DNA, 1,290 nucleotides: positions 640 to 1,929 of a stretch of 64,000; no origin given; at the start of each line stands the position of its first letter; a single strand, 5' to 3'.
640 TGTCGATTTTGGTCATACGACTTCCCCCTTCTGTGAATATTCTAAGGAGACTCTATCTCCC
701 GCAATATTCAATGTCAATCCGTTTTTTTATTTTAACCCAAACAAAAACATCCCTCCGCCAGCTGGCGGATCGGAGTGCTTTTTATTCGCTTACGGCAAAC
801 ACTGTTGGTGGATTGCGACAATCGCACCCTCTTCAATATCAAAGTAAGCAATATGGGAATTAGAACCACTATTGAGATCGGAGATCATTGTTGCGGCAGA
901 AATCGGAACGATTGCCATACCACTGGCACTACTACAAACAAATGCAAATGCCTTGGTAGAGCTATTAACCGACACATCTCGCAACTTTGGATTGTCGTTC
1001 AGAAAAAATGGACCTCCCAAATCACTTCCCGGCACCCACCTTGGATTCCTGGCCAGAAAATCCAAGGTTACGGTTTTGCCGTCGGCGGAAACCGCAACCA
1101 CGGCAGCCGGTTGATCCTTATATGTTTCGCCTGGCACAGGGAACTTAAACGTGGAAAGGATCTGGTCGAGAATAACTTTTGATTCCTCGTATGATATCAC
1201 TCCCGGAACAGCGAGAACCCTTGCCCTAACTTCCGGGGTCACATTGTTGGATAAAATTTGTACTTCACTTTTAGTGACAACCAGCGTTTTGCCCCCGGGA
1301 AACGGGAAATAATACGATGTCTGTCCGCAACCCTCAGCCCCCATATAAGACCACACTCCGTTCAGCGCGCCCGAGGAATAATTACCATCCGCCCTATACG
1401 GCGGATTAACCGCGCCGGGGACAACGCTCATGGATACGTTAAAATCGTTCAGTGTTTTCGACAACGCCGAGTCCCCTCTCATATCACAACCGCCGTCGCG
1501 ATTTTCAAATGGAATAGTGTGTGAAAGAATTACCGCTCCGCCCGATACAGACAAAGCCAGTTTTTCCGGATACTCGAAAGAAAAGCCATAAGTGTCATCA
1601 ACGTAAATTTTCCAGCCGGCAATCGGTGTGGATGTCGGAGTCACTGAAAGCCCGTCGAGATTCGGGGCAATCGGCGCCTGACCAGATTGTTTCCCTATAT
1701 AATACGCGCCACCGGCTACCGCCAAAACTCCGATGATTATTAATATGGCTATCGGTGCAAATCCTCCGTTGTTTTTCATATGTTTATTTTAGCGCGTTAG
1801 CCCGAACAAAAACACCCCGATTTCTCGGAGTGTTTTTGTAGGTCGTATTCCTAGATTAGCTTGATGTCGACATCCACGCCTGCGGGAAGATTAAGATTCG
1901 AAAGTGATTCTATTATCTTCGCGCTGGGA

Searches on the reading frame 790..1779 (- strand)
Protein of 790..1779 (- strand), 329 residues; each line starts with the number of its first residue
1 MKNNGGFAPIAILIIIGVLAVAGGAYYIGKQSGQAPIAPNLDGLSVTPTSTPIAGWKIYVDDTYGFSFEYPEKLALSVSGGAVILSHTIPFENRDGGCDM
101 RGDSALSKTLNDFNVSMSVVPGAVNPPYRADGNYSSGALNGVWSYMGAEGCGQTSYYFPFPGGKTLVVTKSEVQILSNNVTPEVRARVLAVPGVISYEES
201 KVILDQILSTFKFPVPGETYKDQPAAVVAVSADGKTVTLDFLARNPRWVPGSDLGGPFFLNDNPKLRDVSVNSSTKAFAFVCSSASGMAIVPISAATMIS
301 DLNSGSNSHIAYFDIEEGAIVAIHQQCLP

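Call 57: find_encoding_contigs(protein=window:790-1779:-, flank=10000, max_places=10)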
Protein window:790-1779:- (329 aa): 2 contigs read that carry it; 1 place shown.
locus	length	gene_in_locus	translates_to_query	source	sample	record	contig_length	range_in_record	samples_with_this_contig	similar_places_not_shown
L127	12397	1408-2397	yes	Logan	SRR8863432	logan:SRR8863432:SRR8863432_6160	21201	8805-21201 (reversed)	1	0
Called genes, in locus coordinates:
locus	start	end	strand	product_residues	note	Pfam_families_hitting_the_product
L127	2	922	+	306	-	?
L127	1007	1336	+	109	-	PF00338:Ribosomal_S10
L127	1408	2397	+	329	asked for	-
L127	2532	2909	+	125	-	-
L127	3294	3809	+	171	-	PF00297:Ribosomal_L3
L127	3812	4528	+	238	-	PF00573:Ribosomal_L4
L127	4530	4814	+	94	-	PF00276:Ribosomal_L23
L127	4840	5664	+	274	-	PF00181:Ribosomal_L2_N, PF03947:Ribosomal_L2_C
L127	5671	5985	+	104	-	PF00203:Ribosomal_S19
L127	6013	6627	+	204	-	PF00237:Ribosomal_L22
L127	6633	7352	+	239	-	PF07650:KH_2, PF00189:Ribosomal_S3_C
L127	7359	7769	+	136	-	PF00252:Ribosomal_L16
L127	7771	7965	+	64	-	PF00831:Ribosomal_L29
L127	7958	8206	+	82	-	PF00366:Ribosomal_S17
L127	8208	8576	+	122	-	PF00238:Ribosomal_L14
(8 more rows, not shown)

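Call 85: search_protein_families(library=pfam, proteins=[window:790-1779:-], max_evalue=0.1)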
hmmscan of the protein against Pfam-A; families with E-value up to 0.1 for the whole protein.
window:790-1779:- (329 aa): 0 families
